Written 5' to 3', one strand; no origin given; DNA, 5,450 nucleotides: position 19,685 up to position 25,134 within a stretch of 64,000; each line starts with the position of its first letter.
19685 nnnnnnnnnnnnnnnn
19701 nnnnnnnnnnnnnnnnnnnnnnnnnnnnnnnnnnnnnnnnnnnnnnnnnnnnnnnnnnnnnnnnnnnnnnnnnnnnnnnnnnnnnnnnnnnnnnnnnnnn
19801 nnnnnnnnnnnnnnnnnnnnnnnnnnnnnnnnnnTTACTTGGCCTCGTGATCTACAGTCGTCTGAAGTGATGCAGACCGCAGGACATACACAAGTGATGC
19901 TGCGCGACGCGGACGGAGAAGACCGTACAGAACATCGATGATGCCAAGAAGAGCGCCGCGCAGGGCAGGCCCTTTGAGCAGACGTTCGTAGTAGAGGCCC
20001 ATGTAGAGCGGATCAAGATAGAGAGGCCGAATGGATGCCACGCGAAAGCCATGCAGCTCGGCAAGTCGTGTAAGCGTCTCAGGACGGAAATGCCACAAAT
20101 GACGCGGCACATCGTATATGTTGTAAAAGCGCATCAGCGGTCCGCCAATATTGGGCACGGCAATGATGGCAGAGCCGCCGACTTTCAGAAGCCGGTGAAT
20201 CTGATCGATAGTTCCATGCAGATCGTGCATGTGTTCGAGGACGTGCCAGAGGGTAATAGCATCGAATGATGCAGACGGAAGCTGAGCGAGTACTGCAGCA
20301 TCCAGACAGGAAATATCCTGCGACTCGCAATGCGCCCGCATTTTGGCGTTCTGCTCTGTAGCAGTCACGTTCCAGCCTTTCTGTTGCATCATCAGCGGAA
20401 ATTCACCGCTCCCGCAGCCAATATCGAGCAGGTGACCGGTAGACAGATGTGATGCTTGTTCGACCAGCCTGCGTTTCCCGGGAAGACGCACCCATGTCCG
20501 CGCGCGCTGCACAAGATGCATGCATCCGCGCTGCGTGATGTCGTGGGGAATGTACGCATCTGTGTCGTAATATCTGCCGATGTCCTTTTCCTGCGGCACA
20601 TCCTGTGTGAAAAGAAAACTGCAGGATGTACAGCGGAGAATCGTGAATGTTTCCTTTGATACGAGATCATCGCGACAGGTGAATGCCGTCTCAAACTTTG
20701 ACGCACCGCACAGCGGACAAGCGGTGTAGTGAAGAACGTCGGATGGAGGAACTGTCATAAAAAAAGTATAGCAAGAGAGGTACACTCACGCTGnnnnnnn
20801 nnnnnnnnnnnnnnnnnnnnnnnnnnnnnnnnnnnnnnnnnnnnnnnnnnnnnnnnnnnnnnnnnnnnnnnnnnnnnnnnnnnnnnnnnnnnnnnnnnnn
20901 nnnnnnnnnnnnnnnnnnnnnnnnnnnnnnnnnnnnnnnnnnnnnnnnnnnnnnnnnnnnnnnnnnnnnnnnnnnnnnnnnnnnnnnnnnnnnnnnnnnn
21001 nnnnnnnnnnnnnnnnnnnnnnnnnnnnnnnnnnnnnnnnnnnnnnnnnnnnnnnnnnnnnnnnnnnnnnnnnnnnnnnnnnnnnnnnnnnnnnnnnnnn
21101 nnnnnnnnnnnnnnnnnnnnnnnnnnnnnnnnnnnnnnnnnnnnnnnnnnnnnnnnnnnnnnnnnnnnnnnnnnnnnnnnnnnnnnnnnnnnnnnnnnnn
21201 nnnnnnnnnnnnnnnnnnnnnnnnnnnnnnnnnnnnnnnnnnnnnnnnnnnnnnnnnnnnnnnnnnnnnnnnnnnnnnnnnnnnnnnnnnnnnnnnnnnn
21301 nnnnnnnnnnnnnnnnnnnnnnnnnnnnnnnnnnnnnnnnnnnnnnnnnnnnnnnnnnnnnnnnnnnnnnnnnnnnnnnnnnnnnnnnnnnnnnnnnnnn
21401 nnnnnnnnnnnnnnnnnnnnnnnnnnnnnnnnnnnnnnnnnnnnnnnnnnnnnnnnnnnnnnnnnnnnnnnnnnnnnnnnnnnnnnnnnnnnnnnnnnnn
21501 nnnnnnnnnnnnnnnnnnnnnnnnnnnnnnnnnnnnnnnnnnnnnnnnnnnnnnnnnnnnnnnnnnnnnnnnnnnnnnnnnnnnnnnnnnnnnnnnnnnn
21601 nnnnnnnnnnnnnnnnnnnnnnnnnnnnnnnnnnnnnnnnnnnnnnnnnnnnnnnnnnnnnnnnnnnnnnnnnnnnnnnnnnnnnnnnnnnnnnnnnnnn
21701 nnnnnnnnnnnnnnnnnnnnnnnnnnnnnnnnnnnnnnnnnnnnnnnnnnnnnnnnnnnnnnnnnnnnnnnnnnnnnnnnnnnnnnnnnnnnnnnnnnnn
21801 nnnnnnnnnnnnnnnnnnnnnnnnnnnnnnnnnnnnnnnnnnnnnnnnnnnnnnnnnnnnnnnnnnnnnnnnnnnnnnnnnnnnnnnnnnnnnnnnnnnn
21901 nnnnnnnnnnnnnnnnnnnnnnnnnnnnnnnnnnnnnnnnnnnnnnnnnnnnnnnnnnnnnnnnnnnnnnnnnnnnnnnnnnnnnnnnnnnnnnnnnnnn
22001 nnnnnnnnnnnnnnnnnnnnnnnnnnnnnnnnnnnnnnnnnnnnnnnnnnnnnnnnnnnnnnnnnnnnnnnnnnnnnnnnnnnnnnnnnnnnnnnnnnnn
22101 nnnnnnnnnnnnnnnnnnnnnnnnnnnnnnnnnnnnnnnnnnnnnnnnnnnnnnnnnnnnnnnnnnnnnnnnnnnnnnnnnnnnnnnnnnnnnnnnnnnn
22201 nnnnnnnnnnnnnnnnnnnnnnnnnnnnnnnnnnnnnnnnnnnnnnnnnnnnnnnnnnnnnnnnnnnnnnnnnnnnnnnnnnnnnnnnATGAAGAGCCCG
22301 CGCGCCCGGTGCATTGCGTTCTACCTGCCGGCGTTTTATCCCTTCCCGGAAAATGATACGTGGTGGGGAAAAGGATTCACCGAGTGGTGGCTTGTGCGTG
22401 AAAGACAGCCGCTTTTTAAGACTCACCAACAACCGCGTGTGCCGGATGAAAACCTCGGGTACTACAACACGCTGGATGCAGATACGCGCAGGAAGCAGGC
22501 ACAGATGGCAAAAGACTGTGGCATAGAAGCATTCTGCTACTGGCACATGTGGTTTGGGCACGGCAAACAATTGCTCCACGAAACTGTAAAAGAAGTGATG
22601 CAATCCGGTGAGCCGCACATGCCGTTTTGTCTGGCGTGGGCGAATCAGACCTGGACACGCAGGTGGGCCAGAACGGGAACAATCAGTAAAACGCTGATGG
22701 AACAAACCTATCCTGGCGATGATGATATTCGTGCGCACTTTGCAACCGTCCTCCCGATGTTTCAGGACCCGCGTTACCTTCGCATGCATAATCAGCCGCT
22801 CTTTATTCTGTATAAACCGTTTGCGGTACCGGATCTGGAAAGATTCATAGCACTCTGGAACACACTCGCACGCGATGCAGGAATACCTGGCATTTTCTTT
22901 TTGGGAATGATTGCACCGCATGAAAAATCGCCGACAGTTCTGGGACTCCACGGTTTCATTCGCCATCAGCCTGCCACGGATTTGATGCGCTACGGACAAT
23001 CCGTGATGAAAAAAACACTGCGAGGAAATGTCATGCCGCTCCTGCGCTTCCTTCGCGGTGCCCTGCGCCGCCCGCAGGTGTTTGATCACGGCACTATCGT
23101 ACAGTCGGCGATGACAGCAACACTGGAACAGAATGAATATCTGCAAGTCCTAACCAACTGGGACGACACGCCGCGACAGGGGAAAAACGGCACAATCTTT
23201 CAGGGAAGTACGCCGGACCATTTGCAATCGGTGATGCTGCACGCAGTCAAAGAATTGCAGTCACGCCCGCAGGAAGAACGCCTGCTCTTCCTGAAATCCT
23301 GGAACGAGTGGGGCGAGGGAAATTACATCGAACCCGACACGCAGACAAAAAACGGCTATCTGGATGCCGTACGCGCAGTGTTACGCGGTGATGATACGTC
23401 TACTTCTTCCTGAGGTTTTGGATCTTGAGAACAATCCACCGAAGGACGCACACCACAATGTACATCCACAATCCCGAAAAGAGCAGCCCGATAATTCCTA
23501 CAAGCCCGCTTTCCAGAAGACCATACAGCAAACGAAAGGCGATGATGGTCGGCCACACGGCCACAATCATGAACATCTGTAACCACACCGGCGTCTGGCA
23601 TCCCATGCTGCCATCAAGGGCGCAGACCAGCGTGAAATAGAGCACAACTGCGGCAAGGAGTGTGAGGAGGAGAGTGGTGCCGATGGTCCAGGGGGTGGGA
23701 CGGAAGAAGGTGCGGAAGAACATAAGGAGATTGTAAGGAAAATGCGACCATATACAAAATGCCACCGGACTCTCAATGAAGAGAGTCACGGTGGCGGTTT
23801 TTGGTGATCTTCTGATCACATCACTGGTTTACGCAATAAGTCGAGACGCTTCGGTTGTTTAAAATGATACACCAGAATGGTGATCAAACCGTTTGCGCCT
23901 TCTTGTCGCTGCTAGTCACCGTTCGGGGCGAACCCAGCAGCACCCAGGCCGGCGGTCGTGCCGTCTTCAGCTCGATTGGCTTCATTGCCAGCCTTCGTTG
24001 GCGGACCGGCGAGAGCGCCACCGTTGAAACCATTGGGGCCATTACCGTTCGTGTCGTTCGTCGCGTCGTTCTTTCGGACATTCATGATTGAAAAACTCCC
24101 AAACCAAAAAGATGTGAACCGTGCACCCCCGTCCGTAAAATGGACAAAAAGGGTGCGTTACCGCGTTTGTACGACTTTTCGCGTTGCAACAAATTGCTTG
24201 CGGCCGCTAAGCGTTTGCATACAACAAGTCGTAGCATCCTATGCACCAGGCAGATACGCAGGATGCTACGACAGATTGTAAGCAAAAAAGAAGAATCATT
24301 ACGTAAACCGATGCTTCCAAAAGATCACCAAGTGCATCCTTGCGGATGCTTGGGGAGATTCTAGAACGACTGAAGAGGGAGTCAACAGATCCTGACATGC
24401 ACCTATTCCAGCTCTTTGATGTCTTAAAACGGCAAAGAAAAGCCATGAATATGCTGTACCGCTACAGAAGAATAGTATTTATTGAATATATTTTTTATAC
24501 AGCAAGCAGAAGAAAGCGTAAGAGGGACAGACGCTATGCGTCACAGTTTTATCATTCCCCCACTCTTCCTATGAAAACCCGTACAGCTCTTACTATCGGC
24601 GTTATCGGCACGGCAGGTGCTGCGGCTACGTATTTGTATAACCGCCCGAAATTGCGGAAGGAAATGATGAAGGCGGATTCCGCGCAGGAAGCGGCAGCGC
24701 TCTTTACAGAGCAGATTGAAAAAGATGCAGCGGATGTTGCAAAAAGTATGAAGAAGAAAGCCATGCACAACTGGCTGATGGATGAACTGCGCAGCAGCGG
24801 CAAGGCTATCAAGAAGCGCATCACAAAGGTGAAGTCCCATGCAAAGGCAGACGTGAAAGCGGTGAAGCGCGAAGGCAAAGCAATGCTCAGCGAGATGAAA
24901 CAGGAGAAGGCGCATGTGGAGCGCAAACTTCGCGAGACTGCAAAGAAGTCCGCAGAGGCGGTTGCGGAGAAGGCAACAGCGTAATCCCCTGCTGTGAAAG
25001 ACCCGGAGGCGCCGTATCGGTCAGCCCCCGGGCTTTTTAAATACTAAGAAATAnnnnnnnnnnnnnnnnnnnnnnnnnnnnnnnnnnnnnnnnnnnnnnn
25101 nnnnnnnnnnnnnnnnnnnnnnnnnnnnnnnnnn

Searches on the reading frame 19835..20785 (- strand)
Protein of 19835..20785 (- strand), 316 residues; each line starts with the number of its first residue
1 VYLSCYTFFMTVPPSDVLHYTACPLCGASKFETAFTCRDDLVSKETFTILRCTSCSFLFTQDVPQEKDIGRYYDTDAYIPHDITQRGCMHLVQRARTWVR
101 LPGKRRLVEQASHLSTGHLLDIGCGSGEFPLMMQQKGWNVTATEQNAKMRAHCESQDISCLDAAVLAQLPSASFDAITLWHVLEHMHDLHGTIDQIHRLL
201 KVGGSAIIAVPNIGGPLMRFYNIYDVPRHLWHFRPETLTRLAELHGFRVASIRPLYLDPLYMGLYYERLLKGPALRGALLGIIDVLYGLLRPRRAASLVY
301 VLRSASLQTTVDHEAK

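Call 42: search_protein_families(library=pfam, proteins=[window:19835-20785:-], max_evalue=0.001)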
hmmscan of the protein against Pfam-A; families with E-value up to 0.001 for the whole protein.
window:19835-20785:- (316 aa): 8 families
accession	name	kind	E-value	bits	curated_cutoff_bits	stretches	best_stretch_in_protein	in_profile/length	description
PF13489.12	Methyltransf_23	-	1.1e-24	87.5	27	1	106-251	11-163/164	Methyltransferase domain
PF08241.18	Methyltransf_11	-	1.1e-16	61.7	21.2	1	120-208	1-95/95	Methyltransferase domain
PF08242.18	Methyltransf_12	-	1.4e-12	48.6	30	1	120-204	1-96/98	Methyltransferase domain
PF13649.12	Methyltransf_25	-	1.7e-11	45.1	27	1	120-204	2-97/97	Methyltransferase domain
PF07021.18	MetW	-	9.7e-08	32.3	21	1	118-221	16-120/193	Methionine biosynthesis protein MetW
PF05219.18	DREV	-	1.6e-07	31.2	26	1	108-210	87-188/265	DREV methyltransferase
PF13847.12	Methyltransf_31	-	1.2e-06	28.7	27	1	118-221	6-120/145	Methyltransferase domain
PF03848.20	TehB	-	2.9e-05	24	20.4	1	108-162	23-78/193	Tellurite resistance protein TehB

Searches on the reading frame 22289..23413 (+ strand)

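Call 20: search_protein_families(library=pfam, proteins=[window:22289-23413:+], max_evalue=0.01)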
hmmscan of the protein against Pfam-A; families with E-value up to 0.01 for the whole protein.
window:22289-23413:+ (374 aa): 1 family
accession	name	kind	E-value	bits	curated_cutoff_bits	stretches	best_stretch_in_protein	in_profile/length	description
PF14307.12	Glyco_tran_WbsX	-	1.1e-114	384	25.1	1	9-361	2-350/350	Glycosyltransferase WbsX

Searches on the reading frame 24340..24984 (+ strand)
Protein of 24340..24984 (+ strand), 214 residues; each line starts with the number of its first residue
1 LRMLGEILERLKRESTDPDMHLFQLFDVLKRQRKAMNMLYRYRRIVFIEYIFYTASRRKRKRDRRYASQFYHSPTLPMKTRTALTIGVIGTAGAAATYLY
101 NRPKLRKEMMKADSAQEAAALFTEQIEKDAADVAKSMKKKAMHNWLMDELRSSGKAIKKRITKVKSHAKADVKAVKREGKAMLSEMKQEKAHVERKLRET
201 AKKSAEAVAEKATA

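Call 20: search_protein_families(library=pfam, proteins=[window:24340-24984:+], max_evalue=0.01)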
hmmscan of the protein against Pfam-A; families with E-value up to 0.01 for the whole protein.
window:24340-24984:+ (214 aa): 1 family
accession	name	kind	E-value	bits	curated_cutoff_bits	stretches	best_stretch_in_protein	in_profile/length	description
PF06062.16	UPF0231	-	0.00059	20.6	25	1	122-205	5-87/121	Uncharacterised protein family (UPF0231)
